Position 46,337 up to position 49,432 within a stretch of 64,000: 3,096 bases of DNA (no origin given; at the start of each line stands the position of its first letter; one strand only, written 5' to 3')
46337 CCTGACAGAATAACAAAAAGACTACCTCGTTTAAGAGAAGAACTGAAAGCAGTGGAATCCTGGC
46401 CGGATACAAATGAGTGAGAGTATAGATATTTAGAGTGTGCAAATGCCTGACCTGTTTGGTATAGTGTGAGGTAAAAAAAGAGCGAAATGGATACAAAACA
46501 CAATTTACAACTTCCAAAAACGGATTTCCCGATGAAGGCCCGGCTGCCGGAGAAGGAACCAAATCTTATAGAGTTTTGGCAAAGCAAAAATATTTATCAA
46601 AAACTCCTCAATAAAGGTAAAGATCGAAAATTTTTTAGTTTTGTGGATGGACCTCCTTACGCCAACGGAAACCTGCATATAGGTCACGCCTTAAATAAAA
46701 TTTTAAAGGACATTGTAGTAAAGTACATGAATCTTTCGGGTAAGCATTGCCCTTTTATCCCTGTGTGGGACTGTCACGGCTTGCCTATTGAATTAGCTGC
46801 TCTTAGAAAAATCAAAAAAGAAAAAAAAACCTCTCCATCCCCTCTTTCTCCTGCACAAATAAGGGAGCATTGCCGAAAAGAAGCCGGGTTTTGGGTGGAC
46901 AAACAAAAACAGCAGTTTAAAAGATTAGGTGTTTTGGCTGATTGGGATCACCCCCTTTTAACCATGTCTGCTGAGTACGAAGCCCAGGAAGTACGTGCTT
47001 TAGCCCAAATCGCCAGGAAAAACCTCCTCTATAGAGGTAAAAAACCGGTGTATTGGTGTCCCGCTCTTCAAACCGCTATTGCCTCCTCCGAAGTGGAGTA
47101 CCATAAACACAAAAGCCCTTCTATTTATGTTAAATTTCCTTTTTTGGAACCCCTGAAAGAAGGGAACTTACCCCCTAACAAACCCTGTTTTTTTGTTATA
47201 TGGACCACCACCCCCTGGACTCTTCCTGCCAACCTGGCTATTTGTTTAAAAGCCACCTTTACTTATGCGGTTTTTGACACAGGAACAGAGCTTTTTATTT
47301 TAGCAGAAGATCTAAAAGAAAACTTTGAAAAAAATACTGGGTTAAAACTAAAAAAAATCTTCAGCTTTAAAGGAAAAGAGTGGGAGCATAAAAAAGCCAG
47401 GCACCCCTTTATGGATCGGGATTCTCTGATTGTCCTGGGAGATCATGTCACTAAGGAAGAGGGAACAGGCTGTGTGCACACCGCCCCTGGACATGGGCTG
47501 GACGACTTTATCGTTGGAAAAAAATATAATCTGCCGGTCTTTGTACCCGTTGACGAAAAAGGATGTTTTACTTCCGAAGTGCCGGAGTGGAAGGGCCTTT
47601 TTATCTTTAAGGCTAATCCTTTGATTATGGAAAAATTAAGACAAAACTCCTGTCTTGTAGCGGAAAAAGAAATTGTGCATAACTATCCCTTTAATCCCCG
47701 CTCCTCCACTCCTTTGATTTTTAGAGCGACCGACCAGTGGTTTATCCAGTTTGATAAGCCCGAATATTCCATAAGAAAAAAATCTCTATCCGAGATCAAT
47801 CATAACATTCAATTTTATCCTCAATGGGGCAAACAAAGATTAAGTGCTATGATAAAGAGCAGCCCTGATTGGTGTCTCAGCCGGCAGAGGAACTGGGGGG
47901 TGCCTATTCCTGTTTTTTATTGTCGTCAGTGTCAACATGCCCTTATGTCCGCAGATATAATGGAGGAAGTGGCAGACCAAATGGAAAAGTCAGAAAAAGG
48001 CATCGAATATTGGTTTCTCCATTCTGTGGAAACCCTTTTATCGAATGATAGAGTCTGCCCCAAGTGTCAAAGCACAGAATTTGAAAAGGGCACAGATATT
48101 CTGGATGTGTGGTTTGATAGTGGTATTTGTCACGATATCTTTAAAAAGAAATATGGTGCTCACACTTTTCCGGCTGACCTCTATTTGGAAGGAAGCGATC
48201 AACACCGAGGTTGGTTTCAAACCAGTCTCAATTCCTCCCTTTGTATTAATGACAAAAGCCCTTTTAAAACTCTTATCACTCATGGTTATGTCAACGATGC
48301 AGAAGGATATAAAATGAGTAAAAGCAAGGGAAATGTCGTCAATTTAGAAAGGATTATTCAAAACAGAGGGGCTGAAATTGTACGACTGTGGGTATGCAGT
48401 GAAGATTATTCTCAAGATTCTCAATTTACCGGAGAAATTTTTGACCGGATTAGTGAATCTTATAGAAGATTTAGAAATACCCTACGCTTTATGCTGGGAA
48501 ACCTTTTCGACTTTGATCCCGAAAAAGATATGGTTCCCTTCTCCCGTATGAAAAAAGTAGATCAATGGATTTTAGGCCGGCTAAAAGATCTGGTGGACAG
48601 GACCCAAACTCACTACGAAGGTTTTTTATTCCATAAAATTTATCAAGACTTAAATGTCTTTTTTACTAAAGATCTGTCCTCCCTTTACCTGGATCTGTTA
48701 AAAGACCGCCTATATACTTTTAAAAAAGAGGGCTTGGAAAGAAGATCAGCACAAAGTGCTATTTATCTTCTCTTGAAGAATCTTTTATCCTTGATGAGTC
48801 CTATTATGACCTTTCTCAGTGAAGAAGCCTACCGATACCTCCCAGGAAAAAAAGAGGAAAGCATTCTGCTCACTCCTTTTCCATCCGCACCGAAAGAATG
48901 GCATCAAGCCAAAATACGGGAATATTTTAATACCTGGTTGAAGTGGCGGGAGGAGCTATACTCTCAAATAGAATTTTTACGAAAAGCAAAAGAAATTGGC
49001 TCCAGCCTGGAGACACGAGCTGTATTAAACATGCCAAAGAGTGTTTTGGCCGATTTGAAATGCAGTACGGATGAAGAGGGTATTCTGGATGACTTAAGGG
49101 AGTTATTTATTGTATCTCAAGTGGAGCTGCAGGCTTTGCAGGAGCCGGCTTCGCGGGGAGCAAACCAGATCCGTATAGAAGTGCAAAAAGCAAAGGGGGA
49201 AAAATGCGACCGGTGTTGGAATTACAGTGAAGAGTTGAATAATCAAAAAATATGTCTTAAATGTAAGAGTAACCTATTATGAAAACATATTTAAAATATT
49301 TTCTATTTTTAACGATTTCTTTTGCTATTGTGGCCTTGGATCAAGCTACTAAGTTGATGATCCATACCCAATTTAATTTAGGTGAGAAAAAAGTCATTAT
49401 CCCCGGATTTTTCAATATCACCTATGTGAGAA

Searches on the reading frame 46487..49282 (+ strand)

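Call 14: search_protein_families(library=ncbifam, proteins=[window:46487-49282:+], max_evalue=0.00001)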
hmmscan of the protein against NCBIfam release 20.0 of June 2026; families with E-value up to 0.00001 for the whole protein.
window:46487-49282:+ (931 aa): 17 families
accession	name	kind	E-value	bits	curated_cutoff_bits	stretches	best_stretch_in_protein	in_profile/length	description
TIGR00392.1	ileS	equivalog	1.7e-265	883.4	621.4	1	14-843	2-855/861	isoleucine--tRNA ligase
NF040702.1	ileS_w_GNAT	exception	1.2e-240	801.3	1999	2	268-930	446-1090/1100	isoleucine--tRNA ligase, N-acetyltransferase domain-containing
TIGR00422.1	valS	equivalog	1.3e-129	433.7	612.1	2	298-887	239-792/863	valine--tRNA ligase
NF009687.0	PRK13208.1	equivalog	4e-125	418.9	738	2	300-836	240-746/801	valine--tRNA ligase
NF004349.1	PRK05729.1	equivalog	1.1e-114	384.5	704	2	300-876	235-767/860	valine--tRNA ligase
NF000258.1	MupB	exception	2.6e-102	343.4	1900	1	24-822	9-797/1033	mupirocin-resistant isoleucine--tRNA ligase MupB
NF000257.1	MupA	exception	7.7e-102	341.7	1900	1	26-799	11-772/1024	mupirocin-resistant isoleucine--tRNA ligase MupA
NF011492.0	PRK14900.1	equivalog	1.4e-78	264.8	1783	2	298-799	248-726/1044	valine--tRNA ligase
NF000540.1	alt_ValS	exception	3e-62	210.7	900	2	367-805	336-760/827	valine--tRNA ligase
NF008957.0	PRK12300.1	subfamily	3.1e-60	204.1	677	3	28-345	14-326/946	leucine--tRNA ligase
TIGR00395.1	leuS_arch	equivalog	5.9e-47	160.3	648.5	2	29-343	9-318/938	leucine--tRNA ligase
TIGR00396.1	leuS_bact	equivalog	2.9e-37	128.2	548.4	2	25-204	8-168/843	leucine--tRNA ligase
TIGR00398.1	metG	equivalog_domain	4.1e-29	101.7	336.35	2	593-790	312-506/530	methionine--tRNA ligase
NF001100.0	PRK00133.1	equivalog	4.7e-19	68.4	587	1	57-110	14-67/676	methionine--tRNA ligase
NF008900.0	PRK12267.1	equivalog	2.4e-17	62.7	598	2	591-777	282-465/648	methionine--tRNA ligase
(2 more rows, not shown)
